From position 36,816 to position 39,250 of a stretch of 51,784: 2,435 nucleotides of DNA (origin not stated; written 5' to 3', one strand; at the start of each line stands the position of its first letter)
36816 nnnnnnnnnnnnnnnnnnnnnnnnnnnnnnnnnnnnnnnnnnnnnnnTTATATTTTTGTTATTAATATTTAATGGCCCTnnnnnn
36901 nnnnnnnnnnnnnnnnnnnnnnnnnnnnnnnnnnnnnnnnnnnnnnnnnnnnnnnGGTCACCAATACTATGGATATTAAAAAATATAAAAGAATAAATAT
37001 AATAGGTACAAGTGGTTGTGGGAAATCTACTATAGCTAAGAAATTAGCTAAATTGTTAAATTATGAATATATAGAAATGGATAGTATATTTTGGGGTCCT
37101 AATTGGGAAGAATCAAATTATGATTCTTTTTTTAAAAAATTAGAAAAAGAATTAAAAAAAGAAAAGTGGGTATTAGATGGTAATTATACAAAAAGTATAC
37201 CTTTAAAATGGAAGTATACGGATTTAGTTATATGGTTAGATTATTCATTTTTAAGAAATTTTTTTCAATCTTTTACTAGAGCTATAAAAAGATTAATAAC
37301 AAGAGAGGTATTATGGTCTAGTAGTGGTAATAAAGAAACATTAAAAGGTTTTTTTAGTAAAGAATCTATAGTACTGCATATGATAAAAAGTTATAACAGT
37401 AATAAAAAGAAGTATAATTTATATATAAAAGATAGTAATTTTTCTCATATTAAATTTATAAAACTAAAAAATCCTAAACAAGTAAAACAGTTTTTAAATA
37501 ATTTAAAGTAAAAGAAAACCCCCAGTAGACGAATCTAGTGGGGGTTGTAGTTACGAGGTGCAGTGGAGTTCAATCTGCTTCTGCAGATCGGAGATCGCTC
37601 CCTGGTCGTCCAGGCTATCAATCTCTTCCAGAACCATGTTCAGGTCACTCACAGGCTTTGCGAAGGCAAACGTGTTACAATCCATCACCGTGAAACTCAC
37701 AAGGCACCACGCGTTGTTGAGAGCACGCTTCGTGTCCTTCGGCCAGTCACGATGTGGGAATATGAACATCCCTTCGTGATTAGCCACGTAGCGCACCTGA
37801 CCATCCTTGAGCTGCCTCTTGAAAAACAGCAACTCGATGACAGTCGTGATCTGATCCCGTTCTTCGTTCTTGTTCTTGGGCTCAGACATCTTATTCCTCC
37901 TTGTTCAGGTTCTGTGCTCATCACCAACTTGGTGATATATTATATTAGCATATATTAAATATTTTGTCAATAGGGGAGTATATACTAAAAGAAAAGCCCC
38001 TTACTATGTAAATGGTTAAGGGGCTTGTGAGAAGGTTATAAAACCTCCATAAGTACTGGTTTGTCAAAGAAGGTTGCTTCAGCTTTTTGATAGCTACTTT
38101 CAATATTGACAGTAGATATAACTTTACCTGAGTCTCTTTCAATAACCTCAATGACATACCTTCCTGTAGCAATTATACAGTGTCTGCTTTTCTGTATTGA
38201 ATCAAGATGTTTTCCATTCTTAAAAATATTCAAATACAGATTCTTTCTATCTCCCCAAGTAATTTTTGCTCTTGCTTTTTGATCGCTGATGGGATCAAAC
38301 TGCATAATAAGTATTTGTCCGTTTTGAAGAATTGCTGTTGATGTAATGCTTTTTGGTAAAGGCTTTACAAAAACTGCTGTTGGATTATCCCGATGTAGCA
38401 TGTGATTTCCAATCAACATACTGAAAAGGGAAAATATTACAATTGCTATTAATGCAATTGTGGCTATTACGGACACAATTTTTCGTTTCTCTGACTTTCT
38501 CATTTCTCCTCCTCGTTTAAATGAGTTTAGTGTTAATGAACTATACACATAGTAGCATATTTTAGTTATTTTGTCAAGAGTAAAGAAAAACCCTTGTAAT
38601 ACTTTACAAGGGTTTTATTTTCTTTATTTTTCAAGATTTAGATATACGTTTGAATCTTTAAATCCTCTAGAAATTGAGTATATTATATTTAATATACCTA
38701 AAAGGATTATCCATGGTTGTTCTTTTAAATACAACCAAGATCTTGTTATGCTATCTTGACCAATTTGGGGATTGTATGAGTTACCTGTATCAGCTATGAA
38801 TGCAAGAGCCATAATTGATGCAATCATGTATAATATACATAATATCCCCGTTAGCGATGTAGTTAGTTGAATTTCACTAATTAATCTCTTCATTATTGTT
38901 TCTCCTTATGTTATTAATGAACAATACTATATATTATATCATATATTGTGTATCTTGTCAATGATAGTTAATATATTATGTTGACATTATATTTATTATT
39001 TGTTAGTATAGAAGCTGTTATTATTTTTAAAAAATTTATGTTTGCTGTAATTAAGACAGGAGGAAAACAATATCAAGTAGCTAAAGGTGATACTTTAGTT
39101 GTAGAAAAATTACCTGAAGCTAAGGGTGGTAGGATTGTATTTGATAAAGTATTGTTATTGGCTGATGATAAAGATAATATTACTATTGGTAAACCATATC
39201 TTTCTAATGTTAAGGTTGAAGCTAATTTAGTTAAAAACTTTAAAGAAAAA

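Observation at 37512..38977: Islet of three head-to-tail promoter-gene-terminator cassettes with three different base compositions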

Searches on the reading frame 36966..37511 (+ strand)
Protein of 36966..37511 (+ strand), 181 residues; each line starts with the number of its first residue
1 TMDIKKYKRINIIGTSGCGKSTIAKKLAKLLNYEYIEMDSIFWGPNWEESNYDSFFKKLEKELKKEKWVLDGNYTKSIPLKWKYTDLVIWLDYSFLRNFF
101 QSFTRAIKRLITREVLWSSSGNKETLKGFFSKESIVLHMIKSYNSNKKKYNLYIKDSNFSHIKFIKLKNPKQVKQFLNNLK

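Call 6: search_protein_families(library=pfam, proteins=[window:36966-37511:+], max_evalue=1)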
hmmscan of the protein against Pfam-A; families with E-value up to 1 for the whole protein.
window:36966-37511:+ (181 aa): 33 families (the best 25 are shown)
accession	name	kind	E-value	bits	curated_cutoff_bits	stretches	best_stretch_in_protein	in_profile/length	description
PF13238.12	AAA_18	-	6.6e-07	30.3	29.4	1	10-65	1-53/128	AAA domain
PF01202.28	SKI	-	3.3e-06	27.8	22.1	1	17-42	2-27/159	Shikimate kinase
PF03215.21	Rad17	-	2e-05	25.1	23.8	1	9-58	47-98/186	Rad17 P-loop domain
PF00005.33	ABC_tran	-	2.1e-05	25.6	25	1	2-37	6-38/137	ABC transporter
PF13207.12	AAA_17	-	6.4e-05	23.7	27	1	14-61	2-48/136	AAA domain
PF00485.24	PRK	-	7.3e-05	23.1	22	1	10-66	2-55/196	Phosphoribulokinase / Uridine kinase family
PF13521.12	AAA_28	-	8.1e-05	23.3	27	1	9-36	1-28/164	AAA domain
PF13189.12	Cytidylate_kin2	-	9.3e-05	23.1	28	1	10-39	2-31/176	Cytidylate kinase-like family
PF02224.24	Cytidylate_kin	-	0.00025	21.3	26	1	10-41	1-32/211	Cytidylate kinase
PF00004.35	AAA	-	0.00059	20.7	21.2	1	12-40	3-31/131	ATPase family associated with various cellular activities (AAA)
PF00910.28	RNA_helicase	-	0.00085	20.2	21.5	1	12-45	3-38/105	RNA helicase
PF07728.20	AAA_5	-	0.00099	19.6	22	1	12-38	4-31/139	AAA domain (dynein-related subfamily)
PF13173.12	AAA_14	-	0.0011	19.4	27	1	10-61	5-60/129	AAA domain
PF20720.3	nSTAND3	-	0.0011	19.2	27.2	1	5-41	15-54/155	Novel STAND NTPase 3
PF13401.12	AAA_22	-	0.0015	19.3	27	1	12-64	10-59/130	AAA domain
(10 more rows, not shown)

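Call 10: search_protein_families(library=padloc, proteins=[window:36966-37511:+], max_evalue=1)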
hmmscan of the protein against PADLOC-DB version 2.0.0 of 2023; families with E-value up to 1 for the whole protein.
window:36966-37511:+ (181 aa): 7 families
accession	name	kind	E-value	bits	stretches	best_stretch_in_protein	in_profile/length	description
PDLC02911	VakA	-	7.8e-06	24.5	1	8-37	3-32/163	-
PDLC04135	mad3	-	4.9e-05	21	1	11-160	26-177/374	mads_3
PDLC02979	AriA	-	0.0002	19.3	1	3-177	20-134/373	-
PDLC04140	mad8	-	0.00043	17.9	1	3-135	23-129/314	mads_8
PDLC04690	PDC-M51B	-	0.0019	16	1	10-36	5-31/191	-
PDLC02196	IetA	-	0.01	13.3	1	3-34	118-149/374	-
PDLC04790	PDC-S01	-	0.032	10.9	1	8-40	28-60/422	-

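Call 11: search_protein_families(library=ncbifam, proteins=[window:36966-37511:+], max_evalue=1)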
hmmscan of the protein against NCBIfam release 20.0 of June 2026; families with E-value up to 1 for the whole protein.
window:36966-37511:+ (181 aa): 103 families (the best 25 are shown)
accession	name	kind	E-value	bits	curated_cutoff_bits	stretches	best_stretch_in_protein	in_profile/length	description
NF005994.0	PRK08118.1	equivalog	2.2e-27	96.2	215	1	8-180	2-167/172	DNA topology modulation protein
NF005576.0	PRK07261.1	equivalog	2.7e-23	82.6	224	1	9-181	2-168/171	DNA topology modulation protein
NF004861.0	PRK06217.1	equivalog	1.3e-10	40.9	203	1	8-91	2-90/183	hypothetical protein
TIGR01313.1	therm_gnt_kin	subfamily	3.6e-07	30.1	113.75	1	12-42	3-33/164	gluconokinase, GntK/IdnK-type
NF003012.0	PRK03839.1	equivalog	2e-06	27.9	152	1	9-75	2-75/180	putative kinase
NF040667.1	hom_kin_desulfo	exception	6.6e-06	26.1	197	1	10-65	3-52/163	homoserine kinase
NF002988.0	PRK03731.1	equivalog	2e-05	24.4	161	1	8-41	3-36/174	shikimate kinase AroL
NF043079.1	MMSYN1_0167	equivalog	2e-05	23.6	740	1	2-112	26-139/561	oligopeptide ABC transporter ATP-binding protein OppD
TIGR00017.1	cmk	equivalog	3.1e-05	23.8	135.55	1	9-40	4-35/217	(d)CMP kinase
NF010555.0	PRK13949.1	equivalog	3.4e-05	24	180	1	8-40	2-34/175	shikimate kinase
TIGR02173.1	cyt_kin_arch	equivalog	7.4e-05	22.8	102.1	1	10-37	3-30/169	(d)CMP kinase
NF003456.0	PRK05057.1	equivalog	0.00013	21.9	195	1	6-40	3-37/173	shikimate kinase AroK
NF000355.4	ribo_prot_ABC_F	equivalog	0.00016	20.7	380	1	3-40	24-61/499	ribosomal protection-like ABC-F family protein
NF010556.0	PRK13951.1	equivalog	0.00021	20.3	560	1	9-41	2-34/492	bifunctional shikimate kinase AroK/3-dehydroquinate synthase AroB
TIGR00602.1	rad24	subfamily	0.00023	19.8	482.55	1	10-37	112-140/640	checkpoint protein rad24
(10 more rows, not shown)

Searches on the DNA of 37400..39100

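Call 110: search_rna_families(source=window, start=37400, end=39100, threshold=evalue, max_evalue=1)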
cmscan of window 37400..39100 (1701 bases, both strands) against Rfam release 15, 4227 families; matches with E-value up to 1: 5.
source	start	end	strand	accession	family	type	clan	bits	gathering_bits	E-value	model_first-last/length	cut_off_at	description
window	38579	38632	+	RF04343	Plastid-psbA-2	Cis-reg;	CL00153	28.9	55.8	0.0058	1-60/60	no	Plastid-psbA-2 3UTR RNA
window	38579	38678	-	RF01771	rnk_leader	Cis-reg; leader;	-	26.8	50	0.066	1-109/109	no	Enterobacteria rnk leader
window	38574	38632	+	RF04157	MIR9486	Gene; miRNA;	-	19.8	100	0.69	1-119/119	no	MIR9486 microRNA precursor family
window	38584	38651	-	RF01472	rli40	Gene; sRNA;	-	18.9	100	0.055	1-263/263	no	Listeria sRNA rli40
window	37880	37928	-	RF01139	sR2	Gene; snRNA; snoRNA; CD-box;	-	16.9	42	0.74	1-57/57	no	Small nucleolar RNA sR2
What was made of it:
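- On Known structured RNA family (Rfam): At E <= 1 there are only sub-threshold hits on terminator hairpins (call 110).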
